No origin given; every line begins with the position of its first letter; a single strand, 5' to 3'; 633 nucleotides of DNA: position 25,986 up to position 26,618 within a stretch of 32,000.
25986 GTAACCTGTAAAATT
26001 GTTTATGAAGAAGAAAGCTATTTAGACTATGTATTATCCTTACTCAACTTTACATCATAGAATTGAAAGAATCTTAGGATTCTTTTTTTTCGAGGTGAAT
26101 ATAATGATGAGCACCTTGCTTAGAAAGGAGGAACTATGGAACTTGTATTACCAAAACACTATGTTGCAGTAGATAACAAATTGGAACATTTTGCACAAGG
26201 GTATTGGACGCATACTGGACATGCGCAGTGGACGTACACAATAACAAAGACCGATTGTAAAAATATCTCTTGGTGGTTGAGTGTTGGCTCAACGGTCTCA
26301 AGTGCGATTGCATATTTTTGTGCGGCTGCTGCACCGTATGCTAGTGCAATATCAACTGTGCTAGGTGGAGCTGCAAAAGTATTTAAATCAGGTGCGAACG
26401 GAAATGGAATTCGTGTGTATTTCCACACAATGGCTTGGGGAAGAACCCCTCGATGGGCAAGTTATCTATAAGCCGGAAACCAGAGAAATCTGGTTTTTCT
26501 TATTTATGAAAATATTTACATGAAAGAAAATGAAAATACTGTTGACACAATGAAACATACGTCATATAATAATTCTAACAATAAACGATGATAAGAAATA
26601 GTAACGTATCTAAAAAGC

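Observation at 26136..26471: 111-aa Trp/Ala/Gly-rich protein: candidate atypical cargo with an internal VLGG/AAK site and a 33-aa cationic tail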

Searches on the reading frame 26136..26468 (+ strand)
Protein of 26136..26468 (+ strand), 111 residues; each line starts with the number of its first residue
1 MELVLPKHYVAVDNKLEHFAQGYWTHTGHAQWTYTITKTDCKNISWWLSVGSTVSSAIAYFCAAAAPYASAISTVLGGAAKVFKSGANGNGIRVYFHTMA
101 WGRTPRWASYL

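Call 5: search_protein_families(library=pfam, proteins=[window:26136-26468:+], max_evalue=1)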
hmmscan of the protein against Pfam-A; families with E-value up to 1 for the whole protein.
window:26136-26468:+ (111 aa): 0 families

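Call 6: find_homologous_proteins(query=window:26136-26468:+, max_evalue=0.01)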
Query window:26136-26468:+ (111 aa): 2 proteins with E <= 0.01 among 3 candidates.
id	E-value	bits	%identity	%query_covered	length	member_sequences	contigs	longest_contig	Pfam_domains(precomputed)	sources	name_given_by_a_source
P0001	8.9e-70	250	99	100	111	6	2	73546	-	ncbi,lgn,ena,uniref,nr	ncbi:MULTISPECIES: hypothetical protein [unclassified Breznakia]|uniref:hypothetical protein n=1 Tax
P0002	1.2e-34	137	54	100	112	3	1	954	-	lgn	-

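Call 7: search_protein_families(library=ncbifam, proteins=[window:26136-26468:+], max_evalue=1)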
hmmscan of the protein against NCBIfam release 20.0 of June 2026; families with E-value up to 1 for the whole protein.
window:26136-26468:+ (111 aa): 1 family
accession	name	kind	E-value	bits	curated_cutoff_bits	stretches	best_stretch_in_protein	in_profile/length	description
NF033837.1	GarQ_core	subfamily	0.085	12.9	33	1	20-39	4-23/42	garvicin Q family class II bacteriocin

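Call 11: find_encoding_contigs(protein=P0002, flank=10000)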
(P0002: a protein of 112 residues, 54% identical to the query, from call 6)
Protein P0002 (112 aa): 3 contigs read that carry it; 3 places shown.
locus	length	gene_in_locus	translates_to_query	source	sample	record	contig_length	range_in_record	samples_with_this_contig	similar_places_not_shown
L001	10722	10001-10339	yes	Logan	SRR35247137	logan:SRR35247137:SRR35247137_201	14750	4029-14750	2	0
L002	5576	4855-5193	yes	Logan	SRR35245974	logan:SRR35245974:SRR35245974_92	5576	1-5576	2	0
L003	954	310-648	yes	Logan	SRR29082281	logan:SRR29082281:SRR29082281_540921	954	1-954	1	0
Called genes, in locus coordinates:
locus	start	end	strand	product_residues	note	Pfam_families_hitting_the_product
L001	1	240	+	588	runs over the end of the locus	PF05960:DUF885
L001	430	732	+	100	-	PF02302:PTS_IIB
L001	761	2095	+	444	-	PF02378:PTS_EIIC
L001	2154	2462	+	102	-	PF02255:PTS_IIA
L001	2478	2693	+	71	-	-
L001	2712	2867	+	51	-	-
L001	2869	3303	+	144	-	PF11687:DUF3284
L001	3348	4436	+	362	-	PF19200:MupG_N, PF05913:MupG_C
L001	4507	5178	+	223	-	PF00392:GntR, PF07702:UTRA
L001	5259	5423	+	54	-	-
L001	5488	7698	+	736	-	PF03412:Peptidase_C39, PF00664:ABC_membrane, PF02463:SMC_N (weak), PF00005:ABC_tran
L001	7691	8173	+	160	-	-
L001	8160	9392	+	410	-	PF26002:Beta-barrel_AprE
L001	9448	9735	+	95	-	-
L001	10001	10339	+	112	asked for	-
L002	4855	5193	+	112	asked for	-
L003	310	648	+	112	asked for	-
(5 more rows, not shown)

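Call 12: find_encoding_contigs(protein=P0001, flank=10000)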
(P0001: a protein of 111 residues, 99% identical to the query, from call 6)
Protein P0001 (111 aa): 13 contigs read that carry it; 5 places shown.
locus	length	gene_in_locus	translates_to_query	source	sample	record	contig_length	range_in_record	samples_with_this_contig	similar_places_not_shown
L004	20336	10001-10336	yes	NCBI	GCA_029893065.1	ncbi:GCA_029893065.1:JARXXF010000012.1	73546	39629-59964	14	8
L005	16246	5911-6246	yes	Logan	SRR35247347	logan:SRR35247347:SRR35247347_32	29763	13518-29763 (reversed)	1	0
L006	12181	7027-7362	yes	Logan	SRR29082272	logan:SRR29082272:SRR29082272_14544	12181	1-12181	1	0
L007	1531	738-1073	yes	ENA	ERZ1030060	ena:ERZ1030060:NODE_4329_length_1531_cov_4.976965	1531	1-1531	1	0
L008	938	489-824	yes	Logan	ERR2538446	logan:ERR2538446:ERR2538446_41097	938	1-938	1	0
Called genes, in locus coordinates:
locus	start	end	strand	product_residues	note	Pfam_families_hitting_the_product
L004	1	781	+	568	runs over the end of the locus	PF05960:DUF885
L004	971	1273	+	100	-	PF02302:PTS_IIB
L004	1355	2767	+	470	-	PF02378:PTS_EIIC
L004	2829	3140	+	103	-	PF02255:PTS_IIA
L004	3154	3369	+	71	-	-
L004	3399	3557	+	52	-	-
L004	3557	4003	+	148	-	PF11687:DUF3284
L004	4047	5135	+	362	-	PF19200:MupG_N, PF05913:MupG_C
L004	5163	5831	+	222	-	PF00392:GntR, PF07702:UTRA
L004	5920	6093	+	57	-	-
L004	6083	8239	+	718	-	PF03412:Peptidase_C39, PF13529:Peptidase_C39_2 (faint), PF00664:ABC_membrane, PF00005:ABC_tran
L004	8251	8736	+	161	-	-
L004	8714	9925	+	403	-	PF26002:Beta-barrel_AprE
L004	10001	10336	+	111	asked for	-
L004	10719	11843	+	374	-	PF13393:tRNA-synt_His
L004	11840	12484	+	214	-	PF01634:HisG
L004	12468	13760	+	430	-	PF00815:Histidinol_dh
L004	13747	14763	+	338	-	PF00155:Aminotran_1_2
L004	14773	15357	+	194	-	PF00475:IGPD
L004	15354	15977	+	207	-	PF00117:GATase, PF07685:GATase_3 (weak), PF01174:SNO (weak)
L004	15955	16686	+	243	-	PF00977:His_biosynth, PF01207:Dus (faint)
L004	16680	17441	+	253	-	PF00977:His_biosynth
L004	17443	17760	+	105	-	PF01502:PRA-CH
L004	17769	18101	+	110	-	PF01503:PRA-PH, PF03819:MazG (weak)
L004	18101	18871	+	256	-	PF02811:PHP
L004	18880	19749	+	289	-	PF00702:Hydrolase, PF08282:Hydrolase_3, PF05116:S6PP (weak)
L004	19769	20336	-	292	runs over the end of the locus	PF13649:Methyltransf_25 (faint), PF10672:Methyltrans_SAM, PF03602:Cons_hypoth95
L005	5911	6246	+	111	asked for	-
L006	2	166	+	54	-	?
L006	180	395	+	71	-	-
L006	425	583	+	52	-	-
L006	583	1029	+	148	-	PF11687:DUF3284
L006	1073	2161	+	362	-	PF19200:MupG_N, PF05913:MupG_C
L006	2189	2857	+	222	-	PF00392:GntR, PF07702:UTRA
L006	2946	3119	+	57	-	-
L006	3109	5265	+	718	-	PF03412:Peptidase_C39, PF13529:Peptidase_C39_2 (faint), PF00664:ABC_membrane, PF02463:SMC_N (faint), PF00005:ABC_tran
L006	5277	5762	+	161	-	-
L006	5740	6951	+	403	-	PF26002:Beta-barrel_AprE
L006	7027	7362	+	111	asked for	-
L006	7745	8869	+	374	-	PF13393:tRNA-synt_His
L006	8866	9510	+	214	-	PF01634:HisG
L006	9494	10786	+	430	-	PF00815:Histidinol_dh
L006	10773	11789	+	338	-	PF00155:Aminotran_1_2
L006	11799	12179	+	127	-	?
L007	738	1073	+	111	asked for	-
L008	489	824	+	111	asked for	-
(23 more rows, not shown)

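Call 15: search_protein_representatives(alignment_id=A1)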
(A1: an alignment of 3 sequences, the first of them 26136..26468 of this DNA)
Query: 3 sequences, 111 profile positions. Proteins with E-value up to 0.001 (for the whole library): 8; up to 1e-10: 2; up to 1e-30: 1. The best 8 are listed.
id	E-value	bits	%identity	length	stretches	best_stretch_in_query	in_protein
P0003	6.1e-44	165.3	-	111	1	1-111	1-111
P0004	1.4e-27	112.7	-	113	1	3-109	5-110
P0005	1.1e-07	48.6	-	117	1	2-100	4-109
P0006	3.7e-07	46.9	-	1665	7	18-69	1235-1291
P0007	6.1e-07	46.2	-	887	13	20-40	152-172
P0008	4.3e-05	40.3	-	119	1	5-94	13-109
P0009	9.9e-05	39.1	-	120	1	2-102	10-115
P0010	3.4e-04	37.3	-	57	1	77-109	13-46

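Call 18: search_protein_families(library=ncbifam, proteins=[P0003, P0004, P0005, P0008, P0009, P0010, L001:9448-9732:+, P0002], max_evalue=5)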
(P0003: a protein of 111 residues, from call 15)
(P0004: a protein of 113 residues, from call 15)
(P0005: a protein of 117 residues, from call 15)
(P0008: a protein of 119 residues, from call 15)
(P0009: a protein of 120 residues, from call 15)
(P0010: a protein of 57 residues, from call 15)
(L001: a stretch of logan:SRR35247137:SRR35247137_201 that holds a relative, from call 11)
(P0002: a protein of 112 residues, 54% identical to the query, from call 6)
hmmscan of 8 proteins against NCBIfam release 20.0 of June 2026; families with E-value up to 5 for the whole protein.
P0003 (111 aa): 3 families
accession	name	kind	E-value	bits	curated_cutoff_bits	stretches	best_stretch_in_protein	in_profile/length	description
TIGR04501.1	microcomp_PduB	equivalog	0.036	13.6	310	1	10-65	98-151/225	microcompartment protein PduB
NF011944.0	PRK15415.1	equivalog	0.11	11.8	173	1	10-65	142-195/269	propanediol utilization microcompartment protein PduB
NF033925.0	pora_1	subfamily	0.12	12.4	50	1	53-77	18-42/42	PorA family porin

P0004 (113 aa): 3 families
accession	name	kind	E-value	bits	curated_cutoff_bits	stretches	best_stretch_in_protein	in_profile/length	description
NF038034.1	lactGbeta_entB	subfamily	0.11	12.8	37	1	14-28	1-16/38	lactococcin G-beta/enterocin 1071B family bacteriocin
TIGR03893.1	lant_SP_1948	subfamily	0.21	12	32.95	1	11-60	10-58/61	lichenicidin A2 family type 2 lantibiotic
TIGR03949.1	bact_IIb_cerein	subfamily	1.3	8.9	21.5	1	13-28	3-18/45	class IIb bacteriocin, lactobin A/cerein 7B family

P0005 (117 aa): 0 families

P0008 (119 aa): 3 families
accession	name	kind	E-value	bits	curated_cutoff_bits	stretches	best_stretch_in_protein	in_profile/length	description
NF008744.0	PRK11776.1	equivalog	0.015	13.9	524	1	4-67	208-272/460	ATP-dependent RNA helicase DbpA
NF038034.1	lactGbeta_entB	subfamily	0.049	13.8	37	1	20-33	1-14/38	lactococcin G-beta/enterocin 1071B family bacteriocin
TIGR03949.1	bact_IIb_cerein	subfamily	0.48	10.3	21.5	1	20-32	4-16/45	class IIb bacteriocin, lactobin A/cerein 7B family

P0009 (120 aa): 1 family
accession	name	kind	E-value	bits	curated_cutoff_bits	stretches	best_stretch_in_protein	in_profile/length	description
NF004172.0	PRK05640.1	equivalog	0.17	12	156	1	57-110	28-79/152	putative monovalent cation/H+ antiporter subunit B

P0010 (57 aa): 1 family
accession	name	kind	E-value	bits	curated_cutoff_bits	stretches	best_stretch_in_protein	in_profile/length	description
TIGR00911.1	2A0308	subfamily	0.0019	16.7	701.8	1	22-55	460-493/505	L-type amino acid transporter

L001:9448-9732:+ (95 aa): 0 families

P0002 (112 aa): 0 families

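Call 19: search_protein_families(library=pfam, proteins=[P0003, P0004, P0005, P0008, P0009, P0010, L001:9448-9732:+, P0002, P0006, P0007], max_evalue=5)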
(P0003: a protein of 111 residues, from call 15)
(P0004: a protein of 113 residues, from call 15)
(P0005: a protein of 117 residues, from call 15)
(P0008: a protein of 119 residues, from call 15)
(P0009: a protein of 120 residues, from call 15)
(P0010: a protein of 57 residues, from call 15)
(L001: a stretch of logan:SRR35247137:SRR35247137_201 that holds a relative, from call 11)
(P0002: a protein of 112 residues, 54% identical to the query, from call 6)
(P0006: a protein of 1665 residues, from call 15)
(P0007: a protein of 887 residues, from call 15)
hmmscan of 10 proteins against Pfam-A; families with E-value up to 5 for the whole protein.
P0003 (111 aa): 0 families

P0004 (113 aa): 4 families
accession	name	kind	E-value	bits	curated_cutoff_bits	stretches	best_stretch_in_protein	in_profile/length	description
PF10439.15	Bacteriocin_IIc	-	0.0016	18.8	27.1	1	10-71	3-47/59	Bacteriocin class II with double-glycine leader peptide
PF24456.1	RHD_RETREG1-3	-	0.021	14.8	27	1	41-100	92-151/184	RETREG1-3/ARL6IP-like, N-terminal reticulon-homology domain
PF14358.11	DUF4405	-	0.056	14.4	26.7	1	79-109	4-34/66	Domain of unknown function (DUF4405)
PF15839.10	TEX29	-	0.16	12.9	27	1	36-79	18-61/76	Testis-expressed sequence 29 protein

P0005 (117 aa): 2 families
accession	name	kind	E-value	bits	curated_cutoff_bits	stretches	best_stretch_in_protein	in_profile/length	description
PF00916.26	Sulfate_transp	-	0.00032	20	23.2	1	44-114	79-151/380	Sulfate permease family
PF20712.2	CyanoTRADDas_TM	-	0.01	16.3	24.3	1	61-98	25-63/68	Cyanobacterial TRADD-N associated 2-Transmembrane domain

P0008 (119 aa): 1 family
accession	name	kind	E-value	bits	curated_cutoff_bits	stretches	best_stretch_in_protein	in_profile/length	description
PF10439.15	Bacteriocin_IIc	-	0.64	10.5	27.1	1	17-41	4-28/59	Bacteriocin class II with double-glycine leader peptide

P0009 (120 aa): 0 families

P0010 (57 aa): 1 family
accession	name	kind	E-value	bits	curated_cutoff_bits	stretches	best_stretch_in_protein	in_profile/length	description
PF00331.26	Glyco_hydro_10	-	0.065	12.9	22.1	1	24-53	69-99/311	Glycosyl hydrolase family 10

L001:9448-9732:+ (95 aa): 0 families

P0002 (112 aa): 0 families

P0006 (1665 aa): 7 families
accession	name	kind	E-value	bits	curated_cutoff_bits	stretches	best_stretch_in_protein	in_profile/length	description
PF21979.2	Hfq_1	-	2.9e-08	34.2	27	0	354-372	13-31/61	Hfq related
PF20009.4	GEVED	-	0.00013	23.1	24.4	0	499-534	20-55/78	GEVED domain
PF04042.21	DNA_pol_E_B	-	0.016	15.1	29.1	1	915-997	22-108/210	DNA polymerase alpha/epsilon subunit B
PF13731.11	WxL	-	0.03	14.7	25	0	274-309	157-193/214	WxL domain surface cell wall-binding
PF01642.28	MM_CoA_mutase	-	0.085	11.8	22.1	1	204-250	22-68/512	Methylmalonyl-CoA mutase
PF05069.18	Phage_tail_S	-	0.4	11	24.3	0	446-511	44-108/148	Phage virion morphogenesis family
PF22201.2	FlaF_Ig-like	-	0.45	11.4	28.4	1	949-995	48-95/112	Conserved flagellar protein F, immunoglobulin-like domain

P0007 (887 aa): 10 families
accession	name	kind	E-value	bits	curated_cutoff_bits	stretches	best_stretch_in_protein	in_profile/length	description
PF22111.2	MtrC-MtrF_N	-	2e-27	96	27.7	0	358-383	60-85/126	Decaheme cytochrome c component MtrC/MtrF N-terminal domain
PF17892.7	Cadherin_5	-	3.6e-22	78.4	26.5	13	771-793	49-71/98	Cadherin-like domain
PF17963.7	Big_9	-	4e-18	66.5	23.6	8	696-752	38-88/89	Bacterial Ig domain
PF09134.16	Invasin_D3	-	1.7e-16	61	33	10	525-593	22-76/98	Invasin, domain 3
PF19671.4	DUF6174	-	2.9e-15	57.1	23.8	0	290-326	5-41/122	Family of unknown function (DUF6174)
PF22091.2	DUF6941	-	1.2e-13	51.9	27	0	783-820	20-56/125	Family of unknown function (DUF6941)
PF19079.5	CFSR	-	3.7e-11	43.5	27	12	11-31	6-24/49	Collagen-flanked surface repeat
PF17803.7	Cadherin_4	-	1.2e-09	39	25.1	3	725-787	22-71/71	Bacterial cadherin-like domain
PF08918.16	PhoQ_Sensor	-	9e-09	35.9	22.9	0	845-879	136-170/179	PhoQ Sensor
PF09928.14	DUF2160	-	0.07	13.9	28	0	25-62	3-40/88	Predicted small integral membrane protein (DUF2160)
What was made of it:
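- On Pfam PF10439 Bacteriocin_IIc (class II bacteriocin with double-glycine leader): The relative P0004 scores 18.8 bits (call 19).
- Tried and rejected: I treated them as spurious (calls 15, 19).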

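Call 21: find_homologous_proteins(query=A3, max_evalue=0.001)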
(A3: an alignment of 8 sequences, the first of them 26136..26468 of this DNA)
Query A3 (8 sequences) (111 aa, profile of the alignment): 19 proteins with E <= 0.001 among 4329 candidates.
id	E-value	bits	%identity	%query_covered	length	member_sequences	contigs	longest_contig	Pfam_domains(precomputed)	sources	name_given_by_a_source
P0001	1.2e-44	169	99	100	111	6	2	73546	-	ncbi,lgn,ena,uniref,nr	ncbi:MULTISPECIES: hypothetical protein [unclassified Breznakia]|uniref:hypothetical protein n=1 Tax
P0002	2.9e-44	168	54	100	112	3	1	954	-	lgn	-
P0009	3.0e-34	136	29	92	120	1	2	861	-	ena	-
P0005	4.6e-34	135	35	87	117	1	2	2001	-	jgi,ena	-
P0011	4.1e-31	125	38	100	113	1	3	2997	-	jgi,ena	-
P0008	6.7e-29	118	28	87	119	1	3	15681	-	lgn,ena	-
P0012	6.6e-22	96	29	91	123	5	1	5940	-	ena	-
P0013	1.1e-20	92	27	95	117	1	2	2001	-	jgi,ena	-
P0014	6.4e-16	76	24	85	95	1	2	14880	-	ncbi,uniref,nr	ncbi:hypothetical protein M2475_002245 [Breznakia sp. PF5-3]|uniref:hypothetical protein n=1 Tax=unc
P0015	2.1e-11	62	26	59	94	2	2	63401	-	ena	-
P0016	6.1e-7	48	27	97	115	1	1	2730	-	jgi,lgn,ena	-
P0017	6.2e-6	44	33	76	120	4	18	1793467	-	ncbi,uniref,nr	ncbi:hypothetical protein ABGF49_05670 [Helcococcus ovis]|uniref:Uncharacterized protein n=1 Tax=Hel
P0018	2.4e-5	42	25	71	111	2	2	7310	-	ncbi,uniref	ncbi:hypothetical protein ABGF38_07240 [Helcococcus ovis]|uniref:hypothetical protein n=1 Tax=Helcoc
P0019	3.5e-5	42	37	23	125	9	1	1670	-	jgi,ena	jgi:hypothetical protein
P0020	3.5e-5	42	50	20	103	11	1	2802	-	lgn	-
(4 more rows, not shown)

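Call 26: find_encoding_contigs(protein=P0008, flank=10000, max_places=2)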
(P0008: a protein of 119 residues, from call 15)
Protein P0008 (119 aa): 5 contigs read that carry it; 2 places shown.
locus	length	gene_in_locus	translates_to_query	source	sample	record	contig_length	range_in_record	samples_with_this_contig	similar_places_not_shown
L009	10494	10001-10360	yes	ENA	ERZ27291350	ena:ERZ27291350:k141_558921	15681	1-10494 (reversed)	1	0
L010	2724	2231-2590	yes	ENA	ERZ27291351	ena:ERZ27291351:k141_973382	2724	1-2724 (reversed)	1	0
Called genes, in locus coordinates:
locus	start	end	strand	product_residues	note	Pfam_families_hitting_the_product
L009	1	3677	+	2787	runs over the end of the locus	PF13519:VWA_2 (faint), PF00092:VWA, PF24547:DUF7601, PF12892:FctA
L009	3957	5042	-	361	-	PF00730:HhH-GPD, PF00633:HHH (weak), PF14815:NUDIX_4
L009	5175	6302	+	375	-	PF03990:DUF348, PF07501:G5, PF07486:Hydrolase_2 (weak)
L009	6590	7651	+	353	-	PF01063:Aminotran_4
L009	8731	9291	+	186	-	-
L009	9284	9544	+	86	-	-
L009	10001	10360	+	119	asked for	-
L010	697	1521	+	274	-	-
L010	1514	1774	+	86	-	-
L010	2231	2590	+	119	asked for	-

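Call 27: find_encoding_contigs(protein=P0015, flank=10000, max_places=2)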
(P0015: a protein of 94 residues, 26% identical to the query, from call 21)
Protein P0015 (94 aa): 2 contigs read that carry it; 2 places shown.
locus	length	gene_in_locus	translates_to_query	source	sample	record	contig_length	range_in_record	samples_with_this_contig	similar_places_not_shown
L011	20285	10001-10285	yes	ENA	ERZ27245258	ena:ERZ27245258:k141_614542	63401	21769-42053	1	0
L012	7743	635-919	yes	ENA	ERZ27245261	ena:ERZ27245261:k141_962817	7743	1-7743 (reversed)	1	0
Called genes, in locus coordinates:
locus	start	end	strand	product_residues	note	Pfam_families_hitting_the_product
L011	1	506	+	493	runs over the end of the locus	PF01790:LGT, PF00702:Hydrolase, PF12710:HAD, PF13419:HAD_2, PF13242:Hydrolase_like (weak)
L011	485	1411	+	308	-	PF00890:FAD_binding_2 (weak), PF01134:GIDA (weak), PF01266:DAO (weak), PF01946:Thi4 (faint), PF07992:Pyr_redox_2, PF12831:FAD_oxidored, PF13738:Pyr_redox_3, PF00070:Pyr_redox, +2 more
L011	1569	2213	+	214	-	PF00753:Lactamase_B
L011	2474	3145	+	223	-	PF00072:Response_reg, PF04397:LytTR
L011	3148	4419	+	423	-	PF14501:HATPase_c_5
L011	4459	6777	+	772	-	PF03412:Peptidase_C39, PF00664:ABC_membrane, PF00005:ABC_tran, PF02463:SMC_N (weak)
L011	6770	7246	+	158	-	-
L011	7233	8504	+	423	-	PF27954:CCDC192 (weak), PF26002:Beta-barrel_AprE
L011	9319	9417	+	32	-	-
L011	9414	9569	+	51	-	-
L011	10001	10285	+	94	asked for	-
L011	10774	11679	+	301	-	PF03668:RapZ-like_N, PF22740:PapZ_C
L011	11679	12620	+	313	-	PF01933:CofD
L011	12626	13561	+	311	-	PF10298:WhiA_N, PF14527:LAGLIDADG_WhiA, PF02650:HTH_WhiA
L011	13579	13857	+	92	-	-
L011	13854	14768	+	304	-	PF00583:Acetyltransf_1 (faint), PF13527:Acetyltransf_9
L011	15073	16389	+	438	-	PF08013:GatZ_KbaZ-like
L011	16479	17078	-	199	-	-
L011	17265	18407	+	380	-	PF01979:Amidohydro_1, PF07969:Amidohydro_3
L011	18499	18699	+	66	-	-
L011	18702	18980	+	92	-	-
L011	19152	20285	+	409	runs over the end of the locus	PF04932:Wzy_C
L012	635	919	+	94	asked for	-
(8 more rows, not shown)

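Call 28: find_encoding_contigs(protein=P0011, flank=10000, max_places=3)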
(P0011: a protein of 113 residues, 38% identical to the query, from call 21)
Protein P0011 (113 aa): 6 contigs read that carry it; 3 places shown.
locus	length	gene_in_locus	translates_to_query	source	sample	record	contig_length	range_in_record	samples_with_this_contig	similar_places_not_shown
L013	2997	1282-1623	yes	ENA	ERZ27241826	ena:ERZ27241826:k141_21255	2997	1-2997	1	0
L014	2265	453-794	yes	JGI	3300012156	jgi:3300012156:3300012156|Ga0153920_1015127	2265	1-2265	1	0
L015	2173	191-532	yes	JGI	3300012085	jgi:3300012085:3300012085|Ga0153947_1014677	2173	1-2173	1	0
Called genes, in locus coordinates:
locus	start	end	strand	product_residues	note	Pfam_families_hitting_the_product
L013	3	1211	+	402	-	?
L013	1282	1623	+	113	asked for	-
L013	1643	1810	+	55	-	-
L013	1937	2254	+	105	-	-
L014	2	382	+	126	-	?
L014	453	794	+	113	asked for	-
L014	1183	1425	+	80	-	-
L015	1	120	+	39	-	?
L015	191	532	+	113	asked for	-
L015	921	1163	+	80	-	-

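Call 30: predict_structure(alignment_id=A4)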
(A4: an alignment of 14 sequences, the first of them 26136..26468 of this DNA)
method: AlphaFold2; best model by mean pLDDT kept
length: 111 residues; sequences in the alignment: 14
mean_pLDDT: 73.7   pTM: 0.57
mean pLDDT of the five models: 73.7, 69.6, 68.4, 67.4, 64.8
residues with pLDDT >= 90: 3; 70-90: 68; 50-70: 27; < 50: 13
segments of 3 or more residues with pLDDT < 50: 1-3, 15-21
pLDDT, mean of each block of 10 residues (from residue 1): 52 46 59 81 89 84 82 87 87 75 70 78
secondary structure, 60 per line:
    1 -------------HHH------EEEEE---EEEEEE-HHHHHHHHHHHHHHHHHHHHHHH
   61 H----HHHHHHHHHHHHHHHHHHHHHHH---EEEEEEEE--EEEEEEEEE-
elements in order: E23-27 E31-36 H38-61 H66-88 E92-99 E102-110
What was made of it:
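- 26202..26471 (+): Residues 23-111 plus the stop codon: conserved core, the predicted mature protein (89 aa, 9.7 kDa, pI 9.7, 6 Trp). AF2 elements: strands 23-27 and 31-36, helices 38-61 and 66-88, strands 92-99 and 102-110 (call 30).
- It places G77-G78 inside helix 66-88 (call 30). It lies mid-helix in the model (call 30). The N-terminal beta-hairpin pairs with the C-terminal beta-hairpin in one predicted domain (call 30).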
